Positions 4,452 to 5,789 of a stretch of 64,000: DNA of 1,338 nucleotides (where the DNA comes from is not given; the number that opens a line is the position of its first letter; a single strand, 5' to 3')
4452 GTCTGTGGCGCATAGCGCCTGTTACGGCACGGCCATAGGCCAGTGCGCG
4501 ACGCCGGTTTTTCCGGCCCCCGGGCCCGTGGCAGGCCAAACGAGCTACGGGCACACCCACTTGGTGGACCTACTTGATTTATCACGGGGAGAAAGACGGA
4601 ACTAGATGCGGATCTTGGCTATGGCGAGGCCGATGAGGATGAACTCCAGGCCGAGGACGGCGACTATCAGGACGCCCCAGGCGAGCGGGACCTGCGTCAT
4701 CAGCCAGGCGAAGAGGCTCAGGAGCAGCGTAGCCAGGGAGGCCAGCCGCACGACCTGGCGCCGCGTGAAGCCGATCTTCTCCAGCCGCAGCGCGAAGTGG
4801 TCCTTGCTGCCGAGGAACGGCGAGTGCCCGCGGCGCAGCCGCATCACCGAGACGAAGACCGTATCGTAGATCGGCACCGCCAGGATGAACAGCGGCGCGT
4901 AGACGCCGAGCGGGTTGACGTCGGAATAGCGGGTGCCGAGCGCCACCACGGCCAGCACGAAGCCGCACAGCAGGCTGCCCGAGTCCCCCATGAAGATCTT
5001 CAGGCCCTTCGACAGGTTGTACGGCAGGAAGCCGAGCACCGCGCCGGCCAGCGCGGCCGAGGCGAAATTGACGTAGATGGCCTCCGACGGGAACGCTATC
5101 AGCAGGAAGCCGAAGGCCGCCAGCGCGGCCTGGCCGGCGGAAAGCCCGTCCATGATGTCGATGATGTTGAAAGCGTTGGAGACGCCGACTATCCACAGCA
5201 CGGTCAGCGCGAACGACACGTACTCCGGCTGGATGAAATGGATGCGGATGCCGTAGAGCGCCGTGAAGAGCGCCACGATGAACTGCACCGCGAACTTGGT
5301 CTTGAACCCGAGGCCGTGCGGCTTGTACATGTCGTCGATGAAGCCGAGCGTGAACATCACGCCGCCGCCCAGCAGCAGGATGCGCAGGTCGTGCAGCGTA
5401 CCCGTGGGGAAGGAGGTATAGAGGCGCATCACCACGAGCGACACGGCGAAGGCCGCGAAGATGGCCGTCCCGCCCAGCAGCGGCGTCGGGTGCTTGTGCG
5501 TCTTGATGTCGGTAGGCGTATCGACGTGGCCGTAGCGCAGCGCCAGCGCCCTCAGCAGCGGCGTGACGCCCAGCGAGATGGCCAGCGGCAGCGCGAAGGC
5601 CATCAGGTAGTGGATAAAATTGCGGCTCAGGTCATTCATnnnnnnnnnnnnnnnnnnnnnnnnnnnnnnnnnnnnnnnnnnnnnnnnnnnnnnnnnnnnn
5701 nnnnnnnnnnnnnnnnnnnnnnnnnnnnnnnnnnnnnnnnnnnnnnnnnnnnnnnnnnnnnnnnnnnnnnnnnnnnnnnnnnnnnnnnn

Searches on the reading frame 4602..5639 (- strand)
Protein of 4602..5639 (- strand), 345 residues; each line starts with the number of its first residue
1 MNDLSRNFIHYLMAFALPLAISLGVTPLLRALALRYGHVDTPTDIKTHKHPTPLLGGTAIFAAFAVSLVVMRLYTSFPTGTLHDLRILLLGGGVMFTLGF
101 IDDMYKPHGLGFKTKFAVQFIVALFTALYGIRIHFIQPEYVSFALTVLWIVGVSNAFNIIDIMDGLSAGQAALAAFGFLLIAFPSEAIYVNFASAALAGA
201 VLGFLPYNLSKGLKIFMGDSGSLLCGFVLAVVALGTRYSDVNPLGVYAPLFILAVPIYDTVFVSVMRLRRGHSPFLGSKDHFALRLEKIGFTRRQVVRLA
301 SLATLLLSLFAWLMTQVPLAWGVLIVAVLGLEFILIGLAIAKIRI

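Call 16: find_encoding_contigs(protein=window:4602-5639:-, flank=10000, max_places=10)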
Protein window:4602-5639:- (345 aa): 9 contigs read that carry it; 5 places shown.
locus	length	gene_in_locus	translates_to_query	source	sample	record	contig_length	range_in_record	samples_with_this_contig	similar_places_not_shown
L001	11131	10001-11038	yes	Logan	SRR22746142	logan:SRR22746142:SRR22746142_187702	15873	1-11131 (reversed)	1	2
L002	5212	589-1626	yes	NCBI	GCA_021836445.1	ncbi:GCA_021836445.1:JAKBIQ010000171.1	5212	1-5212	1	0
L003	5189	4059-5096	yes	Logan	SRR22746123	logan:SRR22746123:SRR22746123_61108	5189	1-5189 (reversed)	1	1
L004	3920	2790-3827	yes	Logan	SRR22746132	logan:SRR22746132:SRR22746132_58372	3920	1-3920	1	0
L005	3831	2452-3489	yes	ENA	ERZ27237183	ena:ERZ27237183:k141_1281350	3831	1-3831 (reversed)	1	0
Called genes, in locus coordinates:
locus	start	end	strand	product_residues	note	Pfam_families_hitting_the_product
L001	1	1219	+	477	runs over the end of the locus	PF02310:B12-binding, PF04055:Radical_SAM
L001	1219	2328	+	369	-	PF13439:Glyco_transf_4, PF13579:Glyco_trans_4_4, PF00534:Glycos_transf_1, PF13692:Glyco_trans_1_4, PF13524:Glyco_trans_1_2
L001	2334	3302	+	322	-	PF00535:Glycos_transf_2, PF10111:Glyco_tranf_2_2, PF13641:Glyco_tranf_2_3, PF13506:Glyco_transf_21 (weak), PF13632:Glyco_trans_2_3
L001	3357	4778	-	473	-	PF02310:B12-binding (weak), PF04055:Radical_SAM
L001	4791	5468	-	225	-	PF00535:Glycos_transf_2, PF10111:Glyco_tranf_2_2 (weak), PF13641:Glyco_tranf_2_3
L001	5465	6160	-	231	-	PF00483:NTP_transferase, PF12804:NTP_transf_3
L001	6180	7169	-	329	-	PF00106:adh_short (weak), PF01073:3Beta_HSD, PF01370:Epimerase, PF02719:Polysacc_synt_2, PF04321:RmlD_sub_bind, PF07993:NAD_binding_4, PF16363:GDP_Man_Dehyd, PF13460:NAD_binding_10, +1 more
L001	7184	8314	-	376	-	PF01041:DegT_DnrJ_EryC1, PF01053:Cys_Met_Meta_PP (weak)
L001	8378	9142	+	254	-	PF13641:Glyco_tranf_2_3, PF00535:Glycos_transf_2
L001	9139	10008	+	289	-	PF01370:Epimerase, PF04321:RmlD_sub_bind, PF16363:GDP_Man_Dehyd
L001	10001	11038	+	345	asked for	PF00953:Glycos_transf_4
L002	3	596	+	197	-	?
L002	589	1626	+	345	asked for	PF00953:Glycos_transf_4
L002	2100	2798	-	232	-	PF00535:Glycos_transf_2, PF13641:Glyco_tranf_2_3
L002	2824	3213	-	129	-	PF02566:OsmC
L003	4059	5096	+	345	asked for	PF00953:Glycos_transf_4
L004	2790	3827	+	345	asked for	PF00953:Glycos_transf_4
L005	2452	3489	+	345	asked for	PF00953:Glycos_transf_4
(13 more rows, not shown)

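Call 31: find_homologous_proteins(query=window:4602-5639:-, max_evalue=1e-30)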
Query window:4602-5639:- (345 aa): 1446 proteins with E <= 1e-30 among 8000 candidates; the best 120 are listed.
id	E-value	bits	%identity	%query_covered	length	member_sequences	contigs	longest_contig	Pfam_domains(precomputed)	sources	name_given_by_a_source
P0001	2.1e-216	736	100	100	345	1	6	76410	PF00953.27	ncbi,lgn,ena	-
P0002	1.1e-214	730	99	100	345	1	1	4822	PF00953.27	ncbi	-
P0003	5.3e-187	639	87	100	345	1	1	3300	PF00953.27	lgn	-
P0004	3.8e-186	636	86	97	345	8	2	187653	PF00953.27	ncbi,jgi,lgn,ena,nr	ncbi:MAG TPA: hypothetical protein DCS63_09030 [Elusimicrobia bacterium]|nr:hypothetical protein [El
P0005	1.5e-183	628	85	100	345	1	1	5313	PF00953.27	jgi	jgi:UDP-GlcNAc:undecaprenyl-phosphate GlcNAc-1-phosphate transferase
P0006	4.0e-183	626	84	97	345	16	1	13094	PF00953.27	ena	-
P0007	1.7e-179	614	81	100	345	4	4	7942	PF00953.27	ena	-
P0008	1.8e-179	614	84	100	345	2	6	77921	PF00953.27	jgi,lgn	jgi:UDP-GlcNAc:undecaprenyl-phosphate GlcNAc-1-phosphate transferase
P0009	2.7e-178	611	82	100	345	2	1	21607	PF00953.27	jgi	jgi:UDP-GlcNAc:undecaprenyl-phosphate GlcNAc-1-phosphate transferase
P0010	9.8e-178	609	82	100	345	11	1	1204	PF00953.27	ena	-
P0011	2.5e-177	607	82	100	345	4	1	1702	PF00953.27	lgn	-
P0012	9.0e-177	606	82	100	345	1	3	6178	PF00953.27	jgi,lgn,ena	-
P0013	9.7e-177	605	80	100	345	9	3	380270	PF00953.27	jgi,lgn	jgi:UDP-GlcNAc:undecaprenyl-phosphate GlcNAc-1-phosphate transferase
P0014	1.5e-176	605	81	100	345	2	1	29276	PF00953.27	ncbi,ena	-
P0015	2.6e-176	604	80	100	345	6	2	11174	PF00953.27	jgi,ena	-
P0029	2.1e-173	594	79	100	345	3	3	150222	PF00953.27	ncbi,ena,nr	ncbi:MAG: MraY family glycosyltransferase [Elusimicrobia bacterium]|nr:MraY family glycosyltransfera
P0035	6.3e-172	590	77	100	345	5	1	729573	PF00953.27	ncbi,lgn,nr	ncbi:MAG: MraY family glycosyltransferase [Elusimicrobiales bacterium]|nr:MraY family glycosyltransf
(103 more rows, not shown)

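Call 32: find_encoding_contigs(protein=P0004, flank=10000, max_places=2)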
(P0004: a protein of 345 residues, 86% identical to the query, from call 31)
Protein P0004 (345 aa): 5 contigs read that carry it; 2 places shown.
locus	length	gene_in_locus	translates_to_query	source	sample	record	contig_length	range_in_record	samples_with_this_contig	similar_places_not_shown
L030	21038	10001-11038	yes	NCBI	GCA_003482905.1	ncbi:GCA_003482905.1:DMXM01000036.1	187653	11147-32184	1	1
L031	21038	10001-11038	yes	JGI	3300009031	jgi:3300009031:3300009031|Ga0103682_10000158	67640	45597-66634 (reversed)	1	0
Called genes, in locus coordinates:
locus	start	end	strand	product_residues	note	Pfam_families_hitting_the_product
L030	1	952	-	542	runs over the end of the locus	PF00501:AMP-binding, PF13193:AMP-binding_C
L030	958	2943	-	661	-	PF13522:GATase_6, PF13537:GATase_7, PF00733:Asn_synthase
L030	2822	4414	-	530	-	PF02366:PMT, PF13231:PMT_2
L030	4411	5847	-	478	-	PF02310:B12-binding, PF04055:Radical_SAM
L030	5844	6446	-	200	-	PF13489:Methyltransf_23, PF05148:Methyltransf_8 (weak), PF08241:Methyltransf_11, PF08242:Methyltransf_12 (weak), PF01209:Ubie_methyltran (weak), PF13649:Methyltransf_25, PF13847:Methyltransf_31 (weak)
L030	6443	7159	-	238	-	PF13641:Glyco_tranf_2_3, PF00535:Glycos_transf_2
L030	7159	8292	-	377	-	PF00155:Aminotran_1_2 (weak), PF01041:DegT_DnrJ_EryC1, PF01212:Beta_elim_lyase (weak)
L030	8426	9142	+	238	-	PF00535:Glycos_transf_2, PF13641:Glyco_tranf_2_3 (weak)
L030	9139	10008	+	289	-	PF01370:Epimerase, PF04321:RmlD_sub_bind, PF16363:GDP_Man_Dehyd, PF02719:Polysacc_synt_2 (weak)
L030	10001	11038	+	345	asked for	PF00953:Glycos_transf_4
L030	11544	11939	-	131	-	PF02566:OsmC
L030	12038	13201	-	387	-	PF13185:GAF_2, PF01590:GAF, PF13492:GAF_3, PF13487:HD_5, PF01966:HD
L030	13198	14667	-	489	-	PF12838:Fer4_7 (weak), PF13183:Fer4_8, PF13187:Fer4_9 (faint), PF13484:Fer4_16 (faint), PF13534:Fer4_17, PF02754:CCG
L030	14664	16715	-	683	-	PF01565:FAD_binding_4, PF02913:FAD-oxidase_C, PF01565:FAD_binding_4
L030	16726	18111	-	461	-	PF01212:Beta_elim_lyase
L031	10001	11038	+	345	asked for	PF00953:Glycos_transf_4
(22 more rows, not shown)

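Call 33: find_encoding_contigs(protein=P0008, flank=10000, max_places=2)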
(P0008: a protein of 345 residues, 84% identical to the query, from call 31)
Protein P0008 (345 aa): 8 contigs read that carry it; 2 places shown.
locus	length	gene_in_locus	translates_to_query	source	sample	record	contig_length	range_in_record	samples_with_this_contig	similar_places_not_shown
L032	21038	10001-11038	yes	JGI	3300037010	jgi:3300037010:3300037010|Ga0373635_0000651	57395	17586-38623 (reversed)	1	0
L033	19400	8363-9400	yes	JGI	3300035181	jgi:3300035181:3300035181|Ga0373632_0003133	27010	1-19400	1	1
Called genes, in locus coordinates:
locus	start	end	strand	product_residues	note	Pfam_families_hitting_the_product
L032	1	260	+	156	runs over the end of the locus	PF25084:LbH_EIF2B (faint), PF25087:GMPPB_C (faint), PF00132:Hexapep, PF14602:Hexapep_2 (weak)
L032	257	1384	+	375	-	PF00155:Aminotran_1_2, PF01041:DegT_DnrJ_EryC1, PF01212:Beta_elim_lyase (weak), PF00266:Aminotran_5 (faint)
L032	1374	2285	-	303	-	PF04055:Radical_SAM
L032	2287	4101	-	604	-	PF13522:GATase_6, PF13537:GATase_7, PF00733:Asn_synthase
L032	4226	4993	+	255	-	PF00535:Glycos_transf_2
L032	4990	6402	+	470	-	PF02310:B12-binding, PF04055:Radical_SAM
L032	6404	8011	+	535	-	PF02366:PMT (weak), PF13231:PMT_2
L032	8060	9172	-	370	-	PF01041:DegT_DnrJ_EryC1, PF01053:Cys_Met_Meta_PP (weak)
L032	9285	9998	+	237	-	PF00535:Glycos_transf_2, PF13641:Glyco_tranf_2_3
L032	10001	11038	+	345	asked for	PF00953:Glycos_transf_4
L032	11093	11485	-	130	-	PF02566:OsmC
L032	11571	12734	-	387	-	PF13185:GAF_2, PF01590:GAF, PF13492:GAF_3, PF13487:HD_5, PF01966:HD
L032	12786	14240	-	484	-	PF13237:Fer4_10 (weak), PF12838:Fer4_7 (weak), PF13183:Fer4_8, PF13484:Fer4_16 (faint), PF13534:Fer4_17, PF02754:CCG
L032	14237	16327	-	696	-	PF01565:FAD_binding_4, PF02913:FAD-oxidase_C, PF01565:FAD_binding_4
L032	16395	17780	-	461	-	PF01212:Beta_elim_lyase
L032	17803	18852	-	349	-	PF07854:DUF1646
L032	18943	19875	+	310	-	PF01734:Patatin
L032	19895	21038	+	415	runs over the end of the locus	PF07719:TPR_2 (faint), PF13428:TPR_14 (faint), PF13432:TPR_16 (faint)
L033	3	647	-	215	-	?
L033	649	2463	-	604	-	PF13522:GATase_6, PF13537:GATase_7, PF00733:Asn_synthase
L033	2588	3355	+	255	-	PF00535:Glycos_transf_2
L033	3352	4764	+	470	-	PF02310:B12-binding, PF04055:Radical_SAM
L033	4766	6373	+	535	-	PF02366:PMT (weak), PF13231:PMT_2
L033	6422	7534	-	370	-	PF01041:DegT_DnrJ_EryC1, PF01053:Cys_Met_Meta_PP (weak)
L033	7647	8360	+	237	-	PF00535:Glycos_transf_2, PF13641:Glyco_tranf_2_3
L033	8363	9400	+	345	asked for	PF00953:Glycos_transf_4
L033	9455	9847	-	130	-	PF02566:OsmC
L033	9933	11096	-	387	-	PF13185:GAF_2, PF01590:GAF, PF13492:GAF_3, PF13487:HD_5, PF01966:HD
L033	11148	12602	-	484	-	PF13237:Fer4_10 (weak), PF12838:Fer4_7 (weak), PF13183:Fer4_8, PF13484:Fer4_16 (faint), PF13534:Fer4_17, PF02754:CCG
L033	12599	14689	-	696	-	PF01565:FAD_binding_4, PF02913:FAD-oxidase_C, PF01565:FAD_binding_4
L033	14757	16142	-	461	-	PF01212:Beta_elim_lyase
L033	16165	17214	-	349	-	PF07854:DUF1646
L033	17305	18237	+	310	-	PF01734:Patatin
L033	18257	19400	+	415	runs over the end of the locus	PF07719:TPR_2 (faint), PF13428:TPR_14 (faint), PF13432:TPR_16 (faint)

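Call 34: find_encoding_contigs(protein=P0013, flank=10000, max_places=2)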
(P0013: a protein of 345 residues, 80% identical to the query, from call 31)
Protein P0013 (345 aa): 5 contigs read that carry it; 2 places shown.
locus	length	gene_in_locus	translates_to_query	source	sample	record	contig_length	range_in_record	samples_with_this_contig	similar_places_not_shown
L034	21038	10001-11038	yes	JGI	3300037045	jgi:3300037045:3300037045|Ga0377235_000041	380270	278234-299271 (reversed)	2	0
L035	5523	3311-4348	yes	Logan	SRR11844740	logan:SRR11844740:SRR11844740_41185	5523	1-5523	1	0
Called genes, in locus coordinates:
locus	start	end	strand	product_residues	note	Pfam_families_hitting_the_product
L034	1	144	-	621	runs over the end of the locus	PF13522:GATase_6, PF13537:GATase_7, PF00733:Asn_synthase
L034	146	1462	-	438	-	PF13231:PMT_2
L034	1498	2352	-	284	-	PF05050:Methyltransf_21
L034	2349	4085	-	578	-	-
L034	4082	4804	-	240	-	PF05401:NodS, PF13489:Methyltransf_23, PF01209:Ubie_methyltran, PF03141:Methyltransf_29, PF08241:Methyltransf_11, PF08242:Methyltransf_12, PF13649:Methyltransf_25, PF13847:Methyltransf_31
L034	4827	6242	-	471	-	PF13489:Methyltransf_23, PF13649:Methyltransf_25, PF13847:Methyltransf_31, PF08241:Methyltransf_11, PF08242:Methyltransf_12, PF00535:Glycos_transf_2, PF10111:Glyco_tranf_2_2 (weak)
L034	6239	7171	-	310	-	PF01073:3Beta_HSD (faint), PF01370:Epimerase, PF02719:Polysacc_synt_2 (faint), PF04321:RmlD_sub_bind, PF16363:GDP_Man_Dehyd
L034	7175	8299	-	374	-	PF01041:DegT_DnrJ_EryC1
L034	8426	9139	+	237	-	PF00535:Glycos_transf_2, PF13641:Glyco_tranf_2_3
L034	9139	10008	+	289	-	PF01370:Epimerase, PF04321:RmlD_sub_bind, PF16363:GDP_Man_Dehyd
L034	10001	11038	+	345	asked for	PF00953:Glycos_transf_4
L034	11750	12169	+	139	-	-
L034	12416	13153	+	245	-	-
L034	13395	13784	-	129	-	PF02566:OsmC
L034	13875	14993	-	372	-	PF01590:GAF, PF13185:GAF_2, PF13492:GAF_3, PF13487:HD_5, PF01966:HD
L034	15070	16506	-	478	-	PF13183:Fer4_8, PF12838:Fer4_7 (weak), PF13484:Fer4_16 (weak), PF13534:Fer4_17, PF02754:CCG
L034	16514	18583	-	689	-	PF01565:FAD_binding_4, PF02913:FAD-oxidase_C, PF01565:FAD_binding_4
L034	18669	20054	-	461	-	PF01212:Beta_elim_lyase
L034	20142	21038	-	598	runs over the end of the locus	PF00361:Proton_antipo_M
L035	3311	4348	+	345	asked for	PF00953:Glycos_transf_4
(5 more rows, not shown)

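Call 47: find_encoding_contigs(protein=P0009, flank=10000, max_places=1)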
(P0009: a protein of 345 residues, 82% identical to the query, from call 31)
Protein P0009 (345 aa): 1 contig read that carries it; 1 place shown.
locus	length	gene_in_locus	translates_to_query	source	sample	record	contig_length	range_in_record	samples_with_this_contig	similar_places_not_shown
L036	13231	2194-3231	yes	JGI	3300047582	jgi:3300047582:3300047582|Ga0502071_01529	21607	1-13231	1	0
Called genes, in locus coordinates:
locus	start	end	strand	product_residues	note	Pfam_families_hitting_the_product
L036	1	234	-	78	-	?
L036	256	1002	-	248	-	PF01041:DegT_DnrJ_EryC1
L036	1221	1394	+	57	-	-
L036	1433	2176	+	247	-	PF00535:Glycos_transf_2, PF13641:Glyco_tranf_2_3 (weak)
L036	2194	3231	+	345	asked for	PF00953:Glycos_transf_4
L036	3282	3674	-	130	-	PF02566:OsmC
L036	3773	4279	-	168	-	PF01966:HD, PF13487:HD_5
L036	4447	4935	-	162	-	-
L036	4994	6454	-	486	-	PF13237:Fer4_10 (weak), PF12838:Fer4_7 (weak), PF13183:Fer4_8, PF13484:Fer4_16 (weak), PF13534:Fer4_17, PF02754:CCG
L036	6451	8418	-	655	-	-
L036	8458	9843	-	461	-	PF01212:Beta_elim_lyase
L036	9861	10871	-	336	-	PF07854:DUF1646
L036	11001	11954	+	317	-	PF01734:Patatin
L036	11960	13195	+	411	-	PF13428:TPR_14 (faint), PF14559:TPR_19 (faint)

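Call 48: find_encoding_contigs(protein=P0014, flank=10000, max_places=1)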
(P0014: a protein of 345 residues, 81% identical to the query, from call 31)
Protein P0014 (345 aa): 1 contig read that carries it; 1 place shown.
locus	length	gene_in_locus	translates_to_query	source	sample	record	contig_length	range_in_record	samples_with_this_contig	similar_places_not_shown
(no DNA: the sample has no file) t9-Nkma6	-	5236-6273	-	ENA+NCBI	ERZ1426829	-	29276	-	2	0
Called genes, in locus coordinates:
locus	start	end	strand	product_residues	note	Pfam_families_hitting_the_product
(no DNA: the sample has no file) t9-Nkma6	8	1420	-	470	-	PF13489:Methyltransf_23, PF13649:Methyltransf_25, PF13847:Methyltransf_31, PF08241:Methyltransf_11, PF08242:Methyltransf_12, PF00535:Glycos_transf_2, PF10111:Glyco_tranf_2_2 (weak), PF13641:Glyco_tranf_2_3 (weak)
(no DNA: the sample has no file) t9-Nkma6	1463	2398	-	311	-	PF01073:3Beta_HSD (faint), PF01370:Epimerase, PF04321:RmlD_sub_bind, PF16363:GDP_Man_Dehyd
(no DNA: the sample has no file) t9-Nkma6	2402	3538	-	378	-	PF01041:DegT_DnrJ_EryC1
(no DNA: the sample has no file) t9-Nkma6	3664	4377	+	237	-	PF00535:Glycos_transf_2, PF13641:Glyco_tranf_2_3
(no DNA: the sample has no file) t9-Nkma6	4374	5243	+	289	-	PF01370:Epimerase, PF02719:Polysacc_synt_2 (faint), PF04321:RmlD_sub_bind, PF16363:GDP_Man_Dehyd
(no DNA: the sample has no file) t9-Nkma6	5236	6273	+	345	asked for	PF00953:Glycos_transf_4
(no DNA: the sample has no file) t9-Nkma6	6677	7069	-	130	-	PF02566:OsmC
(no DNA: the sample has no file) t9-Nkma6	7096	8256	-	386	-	PF13185:GAF_2, PF01590:GAF, PF13492:GAF_3, PF13487:HD_5, PF01966:HD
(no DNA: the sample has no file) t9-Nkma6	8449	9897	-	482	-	PF13237:Fer4_10 (weak), PF12838:Fer4_7 (weak), PF13183:Fer4_8, PF13534:Fer4_17, PF02754:CCG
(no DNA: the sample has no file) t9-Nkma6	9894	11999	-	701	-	PF01565:FAD_binding_4, PF02913:FAD-oxidase_C, PF01565:FAD_binding_4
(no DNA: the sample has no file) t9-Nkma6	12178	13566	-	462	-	PF01212:Beta_elim_lyase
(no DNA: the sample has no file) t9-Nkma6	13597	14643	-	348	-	PF07854:DUF1646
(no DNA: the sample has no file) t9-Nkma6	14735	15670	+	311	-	PF01734:Patatin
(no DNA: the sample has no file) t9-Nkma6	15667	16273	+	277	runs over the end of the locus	PF01925:TauE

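Call 49: find_encoding_contigs(protein=P0029, flank=10000, max_places=1)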
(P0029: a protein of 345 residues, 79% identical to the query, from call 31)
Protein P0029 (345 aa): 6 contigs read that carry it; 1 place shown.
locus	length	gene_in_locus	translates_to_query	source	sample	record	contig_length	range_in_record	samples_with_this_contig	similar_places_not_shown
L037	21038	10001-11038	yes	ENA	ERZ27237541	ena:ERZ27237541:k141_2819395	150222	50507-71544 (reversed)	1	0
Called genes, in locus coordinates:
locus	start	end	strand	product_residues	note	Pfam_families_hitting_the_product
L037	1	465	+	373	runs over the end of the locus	PF00155:Aminotran_1_2, PF01041:DegT_DnrJ_EryC1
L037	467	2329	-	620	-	PF13522:GATase_6, PF13537:GATase_7, PF00733:Asn_synthase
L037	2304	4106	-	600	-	PF13231:PMT_2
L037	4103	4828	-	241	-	PF05401:NodS, PF13489:Methyltransf_23, PF01209:Ubie_methyltran, PF03141:Methyltransf_29, PF13847:Methyltransf_31, PF08241:Methyltransf_11, PF08242:Methyltransf_12, PF13649:Methyltransf_25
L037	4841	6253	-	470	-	PF13489:Methyltransf_23, PF13649:Methyltransf_25, PF13847:Methyltransf_31, PF08241:Methyltransf_11, PF08242:Methyltransf_12, PF00535:Glycos_transf_2, PF10111:Glyco_tranf_2_2 (weak), PF13641:Glyco_tranf_2_3 (weak)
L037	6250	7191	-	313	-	PF01073:3Beta_HSD (faint), PF01370:Epimerase, PF02719:Polysacc_synt_2 (faint), PF04321:RmlD_sub_bind, PF16363:GDP_Man_Dehyd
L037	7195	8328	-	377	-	PF00266:Aminotran_5 (faint), PF01041:DegT_DnrJ_EryC1, PF01053:Cys_Met_Meta_PP (weak)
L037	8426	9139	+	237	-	PF00535:Glycos_transf_2, PF13641:Glyco_tranf_2_3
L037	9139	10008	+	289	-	PF01370:Epimerase, PF04321:RmlD_sub_bind, PF16363:GDP_Man_Dehyd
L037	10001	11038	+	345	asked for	PF00953:Glycos_transf_4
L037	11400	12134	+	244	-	-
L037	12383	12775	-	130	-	PF02566:OsmC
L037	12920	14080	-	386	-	PF13185:GAF_2, PF01590:GAF, PF13492:GAF_3, PF13487:HD_5, PF01966:HD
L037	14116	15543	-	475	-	PF13183:Fer4_8, PF12838:Fer4_7 (weak), PF13534:Fer4_17, PF02754:CCG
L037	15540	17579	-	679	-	PF01565:FAD_binding_4, PF02913:FAD-oxidase_C, PF01565:FAD_binding_4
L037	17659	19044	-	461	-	PF01212:Beta_elim_lyase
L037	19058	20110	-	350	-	PF07854:DUF1646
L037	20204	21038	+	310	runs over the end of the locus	PF01734:Patatin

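Call 50: find_encoding_contigs(protein=P0035, flank=10000, max_places=1)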
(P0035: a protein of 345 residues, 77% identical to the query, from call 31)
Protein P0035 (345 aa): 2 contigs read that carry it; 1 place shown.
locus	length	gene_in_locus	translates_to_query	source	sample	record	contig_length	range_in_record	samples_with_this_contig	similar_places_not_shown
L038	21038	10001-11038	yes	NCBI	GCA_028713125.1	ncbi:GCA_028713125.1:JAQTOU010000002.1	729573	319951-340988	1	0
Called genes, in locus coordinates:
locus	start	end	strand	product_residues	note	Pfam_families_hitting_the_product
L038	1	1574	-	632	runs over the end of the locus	PF02366:PMT, PF13231:PMT_2, PF13489:Methyltransf_23, PF08241:Methyltransf_11, PF08242:Methyltransf_12, PF13649:Methyltransf_25, PF13847:Methyltransf_31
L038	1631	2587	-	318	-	PF00535:Glycos_transf_2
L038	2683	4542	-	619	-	PF13522:GATase_6, PF13537:GATase_7, PF00733:Asn_synthase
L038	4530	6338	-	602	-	PF13231:PMT_2 (weak)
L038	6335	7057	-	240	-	PF05401:NodS, PF13489:Methyltransf_23, PF01209:Ubie_methyltran, PF03141:Methyltransf_29, PF08241:Methyltransf_11, PF08242:Methyltransf_12, PF13649:Methyltransf_25, PF13847:Methyltransf_31, +2 more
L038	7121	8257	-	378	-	PF00155:Aminotran_1_2, PF01041:DegT_DnrJ_EryC1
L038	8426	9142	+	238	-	PF00535:Glycos_transf_2, PF13641:Glyco_tranf_2_3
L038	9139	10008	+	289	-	PF01370:Epimerase, PF02719:Polysacc_synt_2 (faint), PF04321:RmlD_sub_bind, PF16363:GDP_Man_Dehyd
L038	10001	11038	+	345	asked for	PF00953:Glycos_transf_4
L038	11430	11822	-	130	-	PF02566:OsmC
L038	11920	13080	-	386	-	PF13185:GAF_2, PF01590:GAF, PF13492:GAF_3, PF13487:HD_5, PF01966:HD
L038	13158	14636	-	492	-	PF12838:Fer4_7 (weak), PF13183:Fer4_8, PF13534:Fer4_17, PF02754:CCG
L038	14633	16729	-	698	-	PF01565:FAD_binding_4, PF02913:FAD-oxidase_C, PF01565:FAD_binding_4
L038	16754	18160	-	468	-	PF01212:Beta_elim_lyase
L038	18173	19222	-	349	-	PF07854:DUF1646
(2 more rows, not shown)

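Call 71: search_protein_families(library=pfam, proteins=[L034:11174-12169:+, L037:11400-12134:+], max_evalue=0.01)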
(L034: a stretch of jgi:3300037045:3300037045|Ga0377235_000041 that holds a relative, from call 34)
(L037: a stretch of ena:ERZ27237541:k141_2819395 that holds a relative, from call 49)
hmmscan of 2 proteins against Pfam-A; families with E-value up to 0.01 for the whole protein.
L034:11174-12169:+ (331 aa): 0 families

L037:11400-12134:+ (244 aa): 0 families
